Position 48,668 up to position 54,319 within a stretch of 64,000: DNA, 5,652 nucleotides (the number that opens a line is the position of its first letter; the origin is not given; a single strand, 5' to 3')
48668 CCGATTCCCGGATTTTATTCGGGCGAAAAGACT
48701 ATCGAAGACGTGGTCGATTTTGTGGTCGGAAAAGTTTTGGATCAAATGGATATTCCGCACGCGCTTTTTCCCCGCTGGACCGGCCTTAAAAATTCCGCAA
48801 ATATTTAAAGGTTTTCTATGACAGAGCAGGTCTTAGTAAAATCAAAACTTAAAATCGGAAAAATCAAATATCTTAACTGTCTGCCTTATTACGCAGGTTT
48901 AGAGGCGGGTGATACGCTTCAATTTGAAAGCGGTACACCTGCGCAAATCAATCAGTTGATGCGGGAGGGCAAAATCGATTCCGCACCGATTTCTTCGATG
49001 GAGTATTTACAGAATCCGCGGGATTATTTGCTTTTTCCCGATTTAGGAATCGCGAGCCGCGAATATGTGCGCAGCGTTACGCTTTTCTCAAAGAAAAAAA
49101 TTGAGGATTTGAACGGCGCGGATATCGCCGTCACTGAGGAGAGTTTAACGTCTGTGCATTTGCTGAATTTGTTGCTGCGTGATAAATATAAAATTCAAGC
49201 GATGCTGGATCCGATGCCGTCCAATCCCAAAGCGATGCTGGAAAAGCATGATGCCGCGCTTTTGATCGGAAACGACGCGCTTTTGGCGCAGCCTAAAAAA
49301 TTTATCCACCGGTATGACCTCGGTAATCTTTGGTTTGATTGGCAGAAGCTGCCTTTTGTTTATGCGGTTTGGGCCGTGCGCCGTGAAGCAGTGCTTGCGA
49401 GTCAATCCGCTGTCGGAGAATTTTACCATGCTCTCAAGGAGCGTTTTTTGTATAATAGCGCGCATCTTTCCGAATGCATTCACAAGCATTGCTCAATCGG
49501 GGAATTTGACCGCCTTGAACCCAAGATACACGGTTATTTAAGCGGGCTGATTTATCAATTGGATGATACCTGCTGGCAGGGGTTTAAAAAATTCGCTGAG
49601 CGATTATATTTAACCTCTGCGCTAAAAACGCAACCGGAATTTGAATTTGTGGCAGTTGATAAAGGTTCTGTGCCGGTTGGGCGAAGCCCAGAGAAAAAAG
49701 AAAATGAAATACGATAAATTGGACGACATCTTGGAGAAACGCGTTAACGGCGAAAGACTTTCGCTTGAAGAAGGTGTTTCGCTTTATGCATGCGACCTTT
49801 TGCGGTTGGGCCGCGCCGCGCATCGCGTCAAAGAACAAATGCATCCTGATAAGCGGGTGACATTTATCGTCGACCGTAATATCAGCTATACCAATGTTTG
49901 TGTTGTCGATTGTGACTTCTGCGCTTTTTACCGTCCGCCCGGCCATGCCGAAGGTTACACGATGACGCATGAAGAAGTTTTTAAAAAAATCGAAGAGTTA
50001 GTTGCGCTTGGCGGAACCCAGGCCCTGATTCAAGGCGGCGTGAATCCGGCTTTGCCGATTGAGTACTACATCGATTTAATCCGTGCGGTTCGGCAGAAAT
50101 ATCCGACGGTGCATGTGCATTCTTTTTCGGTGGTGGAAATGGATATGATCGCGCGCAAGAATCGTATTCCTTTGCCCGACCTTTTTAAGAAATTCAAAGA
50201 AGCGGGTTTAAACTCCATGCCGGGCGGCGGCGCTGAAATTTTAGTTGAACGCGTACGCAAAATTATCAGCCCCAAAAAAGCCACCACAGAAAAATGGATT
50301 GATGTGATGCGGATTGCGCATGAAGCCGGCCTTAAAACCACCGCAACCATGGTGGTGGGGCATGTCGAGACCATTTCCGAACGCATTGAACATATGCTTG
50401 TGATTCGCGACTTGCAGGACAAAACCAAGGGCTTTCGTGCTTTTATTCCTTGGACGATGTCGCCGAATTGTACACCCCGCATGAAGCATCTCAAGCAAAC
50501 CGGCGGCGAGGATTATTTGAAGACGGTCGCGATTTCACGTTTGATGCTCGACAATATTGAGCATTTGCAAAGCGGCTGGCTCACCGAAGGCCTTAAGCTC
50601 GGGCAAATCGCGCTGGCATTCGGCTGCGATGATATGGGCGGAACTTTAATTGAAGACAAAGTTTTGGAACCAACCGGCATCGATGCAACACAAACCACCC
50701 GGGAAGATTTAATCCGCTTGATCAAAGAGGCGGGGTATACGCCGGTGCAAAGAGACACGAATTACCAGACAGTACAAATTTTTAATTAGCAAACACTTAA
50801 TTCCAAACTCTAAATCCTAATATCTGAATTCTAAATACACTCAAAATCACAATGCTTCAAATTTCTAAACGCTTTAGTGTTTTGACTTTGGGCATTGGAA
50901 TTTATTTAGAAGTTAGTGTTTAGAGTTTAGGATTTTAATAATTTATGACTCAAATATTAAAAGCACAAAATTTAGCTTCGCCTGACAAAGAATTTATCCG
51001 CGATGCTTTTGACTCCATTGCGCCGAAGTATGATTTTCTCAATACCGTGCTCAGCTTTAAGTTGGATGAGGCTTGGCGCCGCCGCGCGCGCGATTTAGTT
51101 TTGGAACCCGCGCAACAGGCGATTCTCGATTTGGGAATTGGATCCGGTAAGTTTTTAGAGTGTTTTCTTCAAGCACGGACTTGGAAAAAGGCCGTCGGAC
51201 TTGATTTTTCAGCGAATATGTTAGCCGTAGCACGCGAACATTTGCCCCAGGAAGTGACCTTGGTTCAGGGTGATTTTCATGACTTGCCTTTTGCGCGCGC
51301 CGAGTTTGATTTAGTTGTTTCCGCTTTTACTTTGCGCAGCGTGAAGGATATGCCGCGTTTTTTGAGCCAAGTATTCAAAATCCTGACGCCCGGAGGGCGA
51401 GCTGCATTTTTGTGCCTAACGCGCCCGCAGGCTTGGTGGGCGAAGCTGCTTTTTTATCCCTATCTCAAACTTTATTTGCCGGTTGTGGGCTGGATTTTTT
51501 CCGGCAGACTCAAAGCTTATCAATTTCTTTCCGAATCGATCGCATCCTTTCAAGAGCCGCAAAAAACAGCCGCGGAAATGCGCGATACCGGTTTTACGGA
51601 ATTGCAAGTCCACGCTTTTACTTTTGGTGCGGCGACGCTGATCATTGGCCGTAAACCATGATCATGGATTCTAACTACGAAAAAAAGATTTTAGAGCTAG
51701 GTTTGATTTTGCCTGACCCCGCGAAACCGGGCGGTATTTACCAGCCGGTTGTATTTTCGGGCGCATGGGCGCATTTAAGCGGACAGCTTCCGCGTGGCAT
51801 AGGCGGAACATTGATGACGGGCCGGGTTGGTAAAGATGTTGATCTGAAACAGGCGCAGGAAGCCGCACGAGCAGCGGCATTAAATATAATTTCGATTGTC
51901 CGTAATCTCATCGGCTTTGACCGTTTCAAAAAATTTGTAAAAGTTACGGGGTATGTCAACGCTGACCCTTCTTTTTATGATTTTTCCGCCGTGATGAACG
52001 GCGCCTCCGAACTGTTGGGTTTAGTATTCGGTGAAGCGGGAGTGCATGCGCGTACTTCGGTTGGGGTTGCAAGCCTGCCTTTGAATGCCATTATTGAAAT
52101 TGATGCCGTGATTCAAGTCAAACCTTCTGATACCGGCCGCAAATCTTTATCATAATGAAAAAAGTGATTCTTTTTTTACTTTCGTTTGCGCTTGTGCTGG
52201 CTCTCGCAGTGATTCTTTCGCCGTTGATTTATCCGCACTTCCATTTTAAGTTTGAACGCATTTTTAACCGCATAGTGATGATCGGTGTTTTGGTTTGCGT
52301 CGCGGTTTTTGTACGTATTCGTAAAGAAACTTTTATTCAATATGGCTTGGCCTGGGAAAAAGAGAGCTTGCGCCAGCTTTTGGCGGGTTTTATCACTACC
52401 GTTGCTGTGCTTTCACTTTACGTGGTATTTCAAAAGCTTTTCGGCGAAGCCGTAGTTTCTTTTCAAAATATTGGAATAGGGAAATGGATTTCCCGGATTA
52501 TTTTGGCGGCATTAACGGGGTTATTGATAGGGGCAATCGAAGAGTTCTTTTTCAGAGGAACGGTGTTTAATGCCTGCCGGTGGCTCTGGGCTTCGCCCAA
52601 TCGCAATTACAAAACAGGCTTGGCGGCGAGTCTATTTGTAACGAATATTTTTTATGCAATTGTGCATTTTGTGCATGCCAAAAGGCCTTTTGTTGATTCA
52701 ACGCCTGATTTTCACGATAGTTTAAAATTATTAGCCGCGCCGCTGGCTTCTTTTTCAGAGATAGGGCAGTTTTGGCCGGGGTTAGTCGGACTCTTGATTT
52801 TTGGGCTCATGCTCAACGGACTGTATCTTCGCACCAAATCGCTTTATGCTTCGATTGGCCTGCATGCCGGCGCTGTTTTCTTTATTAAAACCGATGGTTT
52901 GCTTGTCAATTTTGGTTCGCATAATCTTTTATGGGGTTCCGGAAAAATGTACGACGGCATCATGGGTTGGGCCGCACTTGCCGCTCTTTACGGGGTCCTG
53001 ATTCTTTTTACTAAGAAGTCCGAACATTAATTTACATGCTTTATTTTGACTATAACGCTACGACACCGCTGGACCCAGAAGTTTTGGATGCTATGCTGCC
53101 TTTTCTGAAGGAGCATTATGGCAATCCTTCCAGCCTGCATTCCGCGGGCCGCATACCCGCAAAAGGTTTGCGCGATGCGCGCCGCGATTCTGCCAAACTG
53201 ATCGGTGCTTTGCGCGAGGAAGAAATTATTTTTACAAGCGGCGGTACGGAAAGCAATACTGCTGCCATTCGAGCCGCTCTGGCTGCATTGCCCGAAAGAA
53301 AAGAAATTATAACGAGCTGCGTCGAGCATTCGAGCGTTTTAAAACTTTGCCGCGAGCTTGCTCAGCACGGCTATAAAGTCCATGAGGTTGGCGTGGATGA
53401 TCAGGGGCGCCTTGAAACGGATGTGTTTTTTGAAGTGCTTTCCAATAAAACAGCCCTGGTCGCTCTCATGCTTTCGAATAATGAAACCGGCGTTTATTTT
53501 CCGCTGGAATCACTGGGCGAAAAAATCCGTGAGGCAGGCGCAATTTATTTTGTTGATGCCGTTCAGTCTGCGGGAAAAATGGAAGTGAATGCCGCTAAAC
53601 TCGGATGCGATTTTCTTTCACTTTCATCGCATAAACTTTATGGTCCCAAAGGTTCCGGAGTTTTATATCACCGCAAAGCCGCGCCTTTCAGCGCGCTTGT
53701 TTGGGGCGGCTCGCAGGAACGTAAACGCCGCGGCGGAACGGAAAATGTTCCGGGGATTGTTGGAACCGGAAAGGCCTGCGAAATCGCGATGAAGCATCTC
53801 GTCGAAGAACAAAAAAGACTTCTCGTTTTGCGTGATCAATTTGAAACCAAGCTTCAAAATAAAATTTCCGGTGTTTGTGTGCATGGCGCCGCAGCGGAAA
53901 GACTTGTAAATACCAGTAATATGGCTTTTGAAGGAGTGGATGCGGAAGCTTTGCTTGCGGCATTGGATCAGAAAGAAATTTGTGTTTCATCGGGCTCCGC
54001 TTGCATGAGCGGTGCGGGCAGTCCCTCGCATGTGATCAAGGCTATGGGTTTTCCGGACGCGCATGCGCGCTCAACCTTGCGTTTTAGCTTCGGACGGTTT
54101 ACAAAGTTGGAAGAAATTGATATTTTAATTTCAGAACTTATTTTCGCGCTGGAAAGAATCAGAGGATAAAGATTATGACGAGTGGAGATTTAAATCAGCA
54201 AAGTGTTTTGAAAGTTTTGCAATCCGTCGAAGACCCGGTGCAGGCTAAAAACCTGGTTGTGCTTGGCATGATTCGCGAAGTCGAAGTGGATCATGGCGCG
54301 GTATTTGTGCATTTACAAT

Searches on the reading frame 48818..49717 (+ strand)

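Call 53: search_protein_families(library=pfam, max_evalue=0.00001, proteins=[window:48818-49717:+])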
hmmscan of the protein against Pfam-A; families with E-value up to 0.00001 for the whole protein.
window:48818-49717:+ (299 aa): 1 family
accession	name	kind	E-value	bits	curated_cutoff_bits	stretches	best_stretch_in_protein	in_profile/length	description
PF02621.19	VitK2_biosynth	-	5.8e-60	203.3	26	1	11-264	1-251/252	Menaquinone biosynthesis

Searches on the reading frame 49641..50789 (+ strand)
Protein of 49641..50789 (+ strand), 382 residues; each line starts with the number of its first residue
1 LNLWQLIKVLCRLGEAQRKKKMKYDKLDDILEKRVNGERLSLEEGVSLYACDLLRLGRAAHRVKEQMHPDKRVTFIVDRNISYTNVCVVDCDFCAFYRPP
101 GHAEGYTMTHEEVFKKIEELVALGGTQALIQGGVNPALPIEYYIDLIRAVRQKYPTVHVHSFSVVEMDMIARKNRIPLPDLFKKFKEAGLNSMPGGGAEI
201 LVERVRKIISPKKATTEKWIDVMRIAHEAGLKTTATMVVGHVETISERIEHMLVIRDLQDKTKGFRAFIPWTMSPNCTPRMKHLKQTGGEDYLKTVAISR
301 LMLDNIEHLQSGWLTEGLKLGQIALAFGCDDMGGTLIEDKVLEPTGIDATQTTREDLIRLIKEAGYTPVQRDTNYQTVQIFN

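Call 53: search_protein_families(library=pfam, max_evalue=0.00001, proteins=[window:49641-50789:+])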
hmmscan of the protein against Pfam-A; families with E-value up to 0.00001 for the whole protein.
window:49641-50789:+ (382 aa): 2 families
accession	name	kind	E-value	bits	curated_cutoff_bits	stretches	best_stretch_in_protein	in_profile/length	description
PF04055.27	Radical_SAM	-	3.7e-26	92.7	29.5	1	81-252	1-163/166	Radical SAM superfamily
PF19288.4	CofH_C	-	4.3e-24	85.2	27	1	263-379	2-120/125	CofH/MqnC C-terminal region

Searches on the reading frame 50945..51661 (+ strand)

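Call 53: search_protein_families(library=pfam, max_evalue=0.00001, proteins=[window:50945-51661:+])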
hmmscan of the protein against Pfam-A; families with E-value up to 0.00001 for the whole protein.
window:50945-51661:+ (238 aa): 7 families
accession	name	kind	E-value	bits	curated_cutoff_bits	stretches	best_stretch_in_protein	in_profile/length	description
PF01209.24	Ubie_methyltran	-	2.4e-39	135.5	20.1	1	17-237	8-233/233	ubiE/COQ5 methyltransferase family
PF08241.18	Methyltransf_11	-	5.8e-22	78.6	21.2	1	61-155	1-95/95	Methyltransferase domain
PF13649.12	Methyltransf_25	-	2.9e-20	73.2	27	1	60-151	1-97/97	Methyltransferase domain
PF13847.12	Methyltransf_31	-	1.3e-15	57.7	27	1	59-153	6-107/145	Methyltransferase domain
PF13489.12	Methyltransf_23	-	1.5e-13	51.2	27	1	47-177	12-138/164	Methyltransferase domain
PF08242.18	Methyltransf_12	-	2e-13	51.4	30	1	61-152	1-97/98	Methyltransferase domain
PF01728.25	FtsJ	-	2.4e-06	28.1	24.1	1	38-127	7-98/181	FtsJ-like methyltransferase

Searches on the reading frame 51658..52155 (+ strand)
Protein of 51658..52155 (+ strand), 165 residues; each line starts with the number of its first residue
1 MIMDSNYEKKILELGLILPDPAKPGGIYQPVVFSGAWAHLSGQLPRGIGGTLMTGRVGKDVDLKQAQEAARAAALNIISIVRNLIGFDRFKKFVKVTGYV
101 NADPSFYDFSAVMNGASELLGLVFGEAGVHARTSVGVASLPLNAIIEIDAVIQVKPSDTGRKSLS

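Call 53: search_protein_families(library=pfam, max_evalue=0.00001, proteins=[window:51658-52155:+])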
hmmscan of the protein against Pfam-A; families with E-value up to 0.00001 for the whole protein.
window:51658-52155:+ (165 aa): 2 families
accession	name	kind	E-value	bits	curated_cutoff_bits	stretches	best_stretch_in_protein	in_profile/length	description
PF14588.11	YjgF_endoribonc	-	1.6e-16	60.9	35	1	9-146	2-140/148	YjgF/chorismate_mutase-like, putative endoribonuclease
PF01042.26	Ribonuc_L-PSP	-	1.1e-09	38.7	27.3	1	25-152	8-119/121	Endoribonuclease L-PSP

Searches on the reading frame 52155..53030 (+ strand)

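Call 53: search_protein_families(library=pfam, max_evalue=0.00001, proteins=[window:52155-53030:+])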
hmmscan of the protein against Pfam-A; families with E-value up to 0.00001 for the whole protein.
window:52155-53030:+ (291 aa): 1 family
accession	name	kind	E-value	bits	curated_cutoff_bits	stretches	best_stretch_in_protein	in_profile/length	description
PF02517.21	Rce1-like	-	3.2e-13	50.2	22.4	1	114-240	4-90/93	Type II CAAX prenyl endopeptidase Rce1-like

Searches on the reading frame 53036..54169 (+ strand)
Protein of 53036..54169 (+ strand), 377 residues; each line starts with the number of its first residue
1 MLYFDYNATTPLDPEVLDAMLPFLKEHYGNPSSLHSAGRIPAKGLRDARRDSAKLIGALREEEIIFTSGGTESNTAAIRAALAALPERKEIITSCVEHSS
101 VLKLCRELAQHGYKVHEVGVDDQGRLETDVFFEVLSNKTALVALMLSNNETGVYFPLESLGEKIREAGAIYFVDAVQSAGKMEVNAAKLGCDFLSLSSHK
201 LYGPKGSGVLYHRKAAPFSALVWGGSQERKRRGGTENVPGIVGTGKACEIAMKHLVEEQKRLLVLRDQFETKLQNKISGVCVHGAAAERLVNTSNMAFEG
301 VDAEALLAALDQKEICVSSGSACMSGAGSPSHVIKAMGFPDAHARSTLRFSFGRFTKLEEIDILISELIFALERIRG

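Call 53: search_protein_families(library=pfam, max_evalue=0.00001, proteins=[window:53036-54169:+])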
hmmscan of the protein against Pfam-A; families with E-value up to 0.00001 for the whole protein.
window:53036-54169:+ (377 aa): 1 family
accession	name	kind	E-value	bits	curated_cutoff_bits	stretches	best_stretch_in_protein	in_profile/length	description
PF00266.25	Aminotran_5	-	5.2e-83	279.5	21.5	1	3-364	2-371/371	Aminotransferase class-V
